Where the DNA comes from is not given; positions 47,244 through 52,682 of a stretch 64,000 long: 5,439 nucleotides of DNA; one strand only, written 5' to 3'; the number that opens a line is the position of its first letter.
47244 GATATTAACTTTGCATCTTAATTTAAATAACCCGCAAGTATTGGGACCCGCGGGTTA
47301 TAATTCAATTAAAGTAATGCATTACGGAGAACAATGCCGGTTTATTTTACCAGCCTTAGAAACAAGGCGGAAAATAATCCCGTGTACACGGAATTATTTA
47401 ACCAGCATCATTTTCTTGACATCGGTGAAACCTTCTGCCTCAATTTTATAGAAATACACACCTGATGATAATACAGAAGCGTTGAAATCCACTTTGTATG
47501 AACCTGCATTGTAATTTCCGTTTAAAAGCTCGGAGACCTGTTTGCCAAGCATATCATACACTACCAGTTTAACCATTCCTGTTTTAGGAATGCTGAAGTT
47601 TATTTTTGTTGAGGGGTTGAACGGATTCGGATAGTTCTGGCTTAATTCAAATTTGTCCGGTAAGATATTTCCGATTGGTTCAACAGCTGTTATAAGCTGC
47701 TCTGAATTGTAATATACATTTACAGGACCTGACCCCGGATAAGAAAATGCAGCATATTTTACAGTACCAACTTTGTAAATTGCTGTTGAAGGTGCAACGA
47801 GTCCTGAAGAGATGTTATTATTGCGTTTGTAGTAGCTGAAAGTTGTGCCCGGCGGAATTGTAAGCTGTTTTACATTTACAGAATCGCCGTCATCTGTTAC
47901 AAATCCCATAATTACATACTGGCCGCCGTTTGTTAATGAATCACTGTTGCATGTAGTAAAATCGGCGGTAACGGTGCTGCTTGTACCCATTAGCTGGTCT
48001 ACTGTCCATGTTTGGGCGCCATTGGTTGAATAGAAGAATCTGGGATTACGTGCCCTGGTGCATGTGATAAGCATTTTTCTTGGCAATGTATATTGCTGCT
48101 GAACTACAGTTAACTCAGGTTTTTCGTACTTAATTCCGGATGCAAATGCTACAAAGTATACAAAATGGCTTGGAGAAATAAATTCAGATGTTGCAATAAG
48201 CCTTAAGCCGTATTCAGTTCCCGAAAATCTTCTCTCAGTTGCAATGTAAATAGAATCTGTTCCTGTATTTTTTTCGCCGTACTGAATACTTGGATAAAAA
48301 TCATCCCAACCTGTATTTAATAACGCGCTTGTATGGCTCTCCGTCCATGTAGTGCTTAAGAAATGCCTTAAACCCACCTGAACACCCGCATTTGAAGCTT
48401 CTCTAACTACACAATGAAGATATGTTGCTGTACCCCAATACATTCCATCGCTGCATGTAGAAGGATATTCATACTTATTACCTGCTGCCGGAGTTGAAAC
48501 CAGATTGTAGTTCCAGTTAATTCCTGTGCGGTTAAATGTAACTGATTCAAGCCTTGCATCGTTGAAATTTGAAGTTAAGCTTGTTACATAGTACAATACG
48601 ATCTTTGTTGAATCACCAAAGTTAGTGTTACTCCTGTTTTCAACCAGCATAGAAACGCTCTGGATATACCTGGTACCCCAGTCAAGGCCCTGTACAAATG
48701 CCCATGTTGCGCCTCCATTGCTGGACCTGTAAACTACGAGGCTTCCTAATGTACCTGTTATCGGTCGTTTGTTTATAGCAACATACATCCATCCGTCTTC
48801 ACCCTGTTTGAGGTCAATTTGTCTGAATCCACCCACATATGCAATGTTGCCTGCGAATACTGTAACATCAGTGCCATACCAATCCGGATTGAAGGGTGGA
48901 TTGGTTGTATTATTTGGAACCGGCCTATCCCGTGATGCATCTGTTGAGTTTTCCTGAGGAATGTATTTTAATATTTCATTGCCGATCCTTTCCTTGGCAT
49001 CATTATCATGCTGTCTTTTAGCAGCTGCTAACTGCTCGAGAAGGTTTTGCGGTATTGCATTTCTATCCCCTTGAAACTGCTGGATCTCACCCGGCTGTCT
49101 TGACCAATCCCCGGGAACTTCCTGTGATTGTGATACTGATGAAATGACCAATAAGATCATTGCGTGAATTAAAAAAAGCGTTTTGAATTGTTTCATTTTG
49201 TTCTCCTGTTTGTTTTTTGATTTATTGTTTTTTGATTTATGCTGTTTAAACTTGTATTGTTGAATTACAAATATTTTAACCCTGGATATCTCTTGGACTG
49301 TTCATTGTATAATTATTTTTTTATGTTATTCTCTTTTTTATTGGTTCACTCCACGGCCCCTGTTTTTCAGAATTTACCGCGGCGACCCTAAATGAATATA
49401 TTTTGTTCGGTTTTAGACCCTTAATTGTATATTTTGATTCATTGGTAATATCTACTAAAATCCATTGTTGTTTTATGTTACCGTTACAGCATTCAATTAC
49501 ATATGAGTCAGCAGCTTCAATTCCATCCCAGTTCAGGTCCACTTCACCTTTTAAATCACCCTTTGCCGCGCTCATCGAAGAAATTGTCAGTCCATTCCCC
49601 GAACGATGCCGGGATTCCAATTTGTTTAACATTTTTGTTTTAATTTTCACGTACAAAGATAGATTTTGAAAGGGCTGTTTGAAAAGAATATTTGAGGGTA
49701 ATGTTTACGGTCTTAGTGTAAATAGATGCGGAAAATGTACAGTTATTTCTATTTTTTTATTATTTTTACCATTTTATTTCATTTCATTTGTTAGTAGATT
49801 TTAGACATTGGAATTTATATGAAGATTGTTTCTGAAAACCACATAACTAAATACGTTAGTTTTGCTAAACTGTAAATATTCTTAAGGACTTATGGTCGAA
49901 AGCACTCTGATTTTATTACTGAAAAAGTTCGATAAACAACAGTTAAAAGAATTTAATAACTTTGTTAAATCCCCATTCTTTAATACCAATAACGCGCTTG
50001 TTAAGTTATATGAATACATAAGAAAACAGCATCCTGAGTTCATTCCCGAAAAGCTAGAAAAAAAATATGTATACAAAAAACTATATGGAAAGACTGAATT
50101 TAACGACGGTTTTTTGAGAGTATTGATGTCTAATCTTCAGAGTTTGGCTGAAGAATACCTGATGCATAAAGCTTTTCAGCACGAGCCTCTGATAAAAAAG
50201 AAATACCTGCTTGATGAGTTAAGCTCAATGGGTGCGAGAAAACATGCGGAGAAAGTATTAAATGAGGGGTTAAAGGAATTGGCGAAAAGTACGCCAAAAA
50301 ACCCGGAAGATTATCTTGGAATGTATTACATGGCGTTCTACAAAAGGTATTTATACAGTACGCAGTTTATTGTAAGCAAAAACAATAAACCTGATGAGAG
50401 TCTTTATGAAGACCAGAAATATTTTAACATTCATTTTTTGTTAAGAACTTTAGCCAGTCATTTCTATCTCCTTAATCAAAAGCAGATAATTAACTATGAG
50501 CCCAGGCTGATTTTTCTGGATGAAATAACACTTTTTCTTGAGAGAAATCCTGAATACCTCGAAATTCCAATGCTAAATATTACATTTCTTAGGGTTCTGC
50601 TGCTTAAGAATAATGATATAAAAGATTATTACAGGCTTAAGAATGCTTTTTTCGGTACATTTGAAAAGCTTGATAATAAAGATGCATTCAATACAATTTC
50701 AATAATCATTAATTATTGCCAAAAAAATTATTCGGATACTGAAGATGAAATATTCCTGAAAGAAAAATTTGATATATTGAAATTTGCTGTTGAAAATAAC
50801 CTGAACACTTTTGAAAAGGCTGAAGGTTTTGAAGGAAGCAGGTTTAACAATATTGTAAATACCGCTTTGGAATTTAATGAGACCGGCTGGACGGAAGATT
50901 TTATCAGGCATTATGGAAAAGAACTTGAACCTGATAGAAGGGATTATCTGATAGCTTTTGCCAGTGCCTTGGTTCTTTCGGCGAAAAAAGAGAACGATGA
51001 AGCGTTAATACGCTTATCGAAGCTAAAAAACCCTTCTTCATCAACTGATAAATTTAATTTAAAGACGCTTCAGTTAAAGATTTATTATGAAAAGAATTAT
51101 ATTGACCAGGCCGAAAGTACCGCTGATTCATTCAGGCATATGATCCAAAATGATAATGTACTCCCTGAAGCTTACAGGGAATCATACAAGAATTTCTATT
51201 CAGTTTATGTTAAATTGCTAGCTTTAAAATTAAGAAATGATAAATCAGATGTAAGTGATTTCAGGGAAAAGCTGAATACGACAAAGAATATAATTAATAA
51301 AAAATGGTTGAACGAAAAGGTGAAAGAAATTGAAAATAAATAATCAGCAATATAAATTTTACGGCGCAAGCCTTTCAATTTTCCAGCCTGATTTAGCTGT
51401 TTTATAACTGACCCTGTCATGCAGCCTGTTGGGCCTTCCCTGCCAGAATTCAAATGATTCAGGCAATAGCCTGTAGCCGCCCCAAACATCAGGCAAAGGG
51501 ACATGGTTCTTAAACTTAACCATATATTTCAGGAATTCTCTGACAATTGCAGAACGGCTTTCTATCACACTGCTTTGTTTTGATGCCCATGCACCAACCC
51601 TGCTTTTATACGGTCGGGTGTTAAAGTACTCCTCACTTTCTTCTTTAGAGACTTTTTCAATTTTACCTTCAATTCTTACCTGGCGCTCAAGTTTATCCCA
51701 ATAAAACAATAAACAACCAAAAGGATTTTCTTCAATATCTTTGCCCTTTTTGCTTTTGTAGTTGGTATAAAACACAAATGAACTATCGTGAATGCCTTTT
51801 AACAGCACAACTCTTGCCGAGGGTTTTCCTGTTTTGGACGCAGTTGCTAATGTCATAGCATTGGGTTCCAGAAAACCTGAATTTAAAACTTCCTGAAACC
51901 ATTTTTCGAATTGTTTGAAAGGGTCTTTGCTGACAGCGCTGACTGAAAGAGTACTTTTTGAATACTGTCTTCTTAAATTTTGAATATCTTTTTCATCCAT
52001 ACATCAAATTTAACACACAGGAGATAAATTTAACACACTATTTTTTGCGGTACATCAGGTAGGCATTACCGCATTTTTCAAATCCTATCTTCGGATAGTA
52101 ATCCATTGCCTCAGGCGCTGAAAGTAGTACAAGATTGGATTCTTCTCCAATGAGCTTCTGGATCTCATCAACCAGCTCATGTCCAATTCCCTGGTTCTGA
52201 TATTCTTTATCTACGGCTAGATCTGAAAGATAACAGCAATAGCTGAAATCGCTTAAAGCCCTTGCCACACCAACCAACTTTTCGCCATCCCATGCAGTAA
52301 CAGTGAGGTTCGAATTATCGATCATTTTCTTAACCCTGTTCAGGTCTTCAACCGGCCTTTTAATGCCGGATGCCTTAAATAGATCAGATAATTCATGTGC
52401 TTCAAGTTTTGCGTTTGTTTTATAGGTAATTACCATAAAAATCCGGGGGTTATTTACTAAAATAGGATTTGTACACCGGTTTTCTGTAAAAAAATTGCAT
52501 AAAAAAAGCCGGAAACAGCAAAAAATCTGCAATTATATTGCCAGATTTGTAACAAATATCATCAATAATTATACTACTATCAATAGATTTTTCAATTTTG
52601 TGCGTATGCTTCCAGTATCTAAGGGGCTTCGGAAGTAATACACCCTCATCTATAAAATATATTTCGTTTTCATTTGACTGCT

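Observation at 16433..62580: Expanded family of ~480-aa cytoplasmic helical-repeat proteins (five intact paralogs plus one relic) that I cannot assign to any named family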

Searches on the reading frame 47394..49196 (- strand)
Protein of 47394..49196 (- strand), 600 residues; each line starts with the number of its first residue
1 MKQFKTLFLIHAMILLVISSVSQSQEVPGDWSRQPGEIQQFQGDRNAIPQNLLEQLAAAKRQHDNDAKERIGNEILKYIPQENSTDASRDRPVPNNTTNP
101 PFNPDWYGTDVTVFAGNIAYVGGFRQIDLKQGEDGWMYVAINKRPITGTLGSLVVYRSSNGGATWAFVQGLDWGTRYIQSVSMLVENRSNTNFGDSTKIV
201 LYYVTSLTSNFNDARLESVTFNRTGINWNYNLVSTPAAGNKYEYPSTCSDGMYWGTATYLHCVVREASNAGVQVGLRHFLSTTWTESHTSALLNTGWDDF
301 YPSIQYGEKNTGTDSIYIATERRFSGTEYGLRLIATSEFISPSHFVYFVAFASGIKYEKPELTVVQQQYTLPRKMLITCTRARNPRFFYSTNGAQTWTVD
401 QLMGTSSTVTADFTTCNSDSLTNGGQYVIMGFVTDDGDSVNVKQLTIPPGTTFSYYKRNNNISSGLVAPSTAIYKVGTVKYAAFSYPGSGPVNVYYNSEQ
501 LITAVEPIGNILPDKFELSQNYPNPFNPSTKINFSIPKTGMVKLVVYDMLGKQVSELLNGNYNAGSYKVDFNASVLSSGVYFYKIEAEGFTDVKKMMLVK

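Call 13: search_protein_families(library=pfam, proteins=[window:47394-49196:-], max_evalue=0.01)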
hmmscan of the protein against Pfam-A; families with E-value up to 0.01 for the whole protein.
window:47394-49196:- (600 aa): 1 family
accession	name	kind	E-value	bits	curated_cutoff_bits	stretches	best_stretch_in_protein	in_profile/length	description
PF18962.6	Por_Secre_tail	-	7.2e-11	42.7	27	1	522-597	2-74/75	Secretion system C-terminal sorting domain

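Call 84: search_protein_families(library=pfam, proteins=[window:47394-49196:-], max_evalue=0.01)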
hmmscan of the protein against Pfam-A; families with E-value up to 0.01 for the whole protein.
window:47394-49196:- (600 aa): 1 family
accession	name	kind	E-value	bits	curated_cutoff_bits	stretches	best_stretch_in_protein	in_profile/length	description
PF18962.6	Por_Secre_tail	-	7.2e-11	42.7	27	1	522-597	2-74/75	Secretion system C-terminal sorting domain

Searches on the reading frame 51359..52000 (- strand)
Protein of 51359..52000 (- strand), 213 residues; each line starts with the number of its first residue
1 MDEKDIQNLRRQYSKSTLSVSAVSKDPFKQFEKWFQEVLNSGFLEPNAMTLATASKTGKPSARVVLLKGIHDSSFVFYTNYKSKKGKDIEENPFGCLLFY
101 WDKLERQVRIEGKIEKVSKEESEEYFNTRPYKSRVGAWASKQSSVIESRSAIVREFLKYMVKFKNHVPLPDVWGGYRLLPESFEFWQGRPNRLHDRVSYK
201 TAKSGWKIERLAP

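Call 14: search_protein_families(library=pfam, proteins=[window:51359-52000:-], max_evalue=0.01)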
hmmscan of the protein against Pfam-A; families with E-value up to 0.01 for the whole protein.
window:51359-52000:- (213 aa): 3 families
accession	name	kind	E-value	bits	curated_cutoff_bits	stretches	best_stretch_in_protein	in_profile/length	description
PF01243.27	PNPOx_N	-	2.8e-28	99.1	28.1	1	41-156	7-113/120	Pyridoxamine 5'-phosphate oxidase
PF10590.14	PNP_phzG_C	-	3.2e-21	75.4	27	1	173-213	1-42/42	Pyridoxine 5'-phosphate oxidase C-terminal dimerisation region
PF12766.13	Pyridox_oxase_2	-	1.1e-08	36.1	26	1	34-115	7-97/100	Pyridoxamine 5'-phosphate oxidase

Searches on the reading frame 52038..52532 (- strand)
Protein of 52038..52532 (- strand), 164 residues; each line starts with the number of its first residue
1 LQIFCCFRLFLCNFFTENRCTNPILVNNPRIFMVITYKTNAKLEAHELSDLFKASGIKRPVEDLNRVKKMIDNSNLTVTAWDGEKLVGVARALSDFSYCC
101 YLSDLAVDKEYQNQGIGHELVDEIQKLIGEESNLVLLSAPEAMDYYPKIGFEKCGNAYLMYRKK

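Call 14: search_protein_families(library=pfam, proteins=[window:52038-52532:-], max_evalue=0.01)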
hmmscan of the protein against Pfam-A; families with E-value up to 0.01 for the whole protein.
window:52038-52532:- (164 aa): 5 families
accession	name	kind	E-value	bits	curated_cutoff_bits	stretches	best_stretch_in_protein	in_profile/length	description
PF13673.13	Acetyltransf_10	-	5.4e-16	59.2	23.6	1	66-156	21-112/128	Acetyltransferase (GNAT) domain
PF13508.13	Acetyltransf_7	-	1.5e-12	48.2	27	1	77-153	5-84/84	Acetyltransferase (GNAT) domain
PF00583.31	Acetyltransf_1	-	8.8e-12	45.8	20.7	1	70-151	28-116/116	Acetyltransferase (GNAT) family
PF08445.16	FR47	-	0.00022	21.6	22.1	1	98-156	20-82/86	FR47-like protein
PF13527.13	Acetyltransf_9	-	0.0007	20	25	0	64-153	31-126/127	Acetyltransferase (GNAT) domain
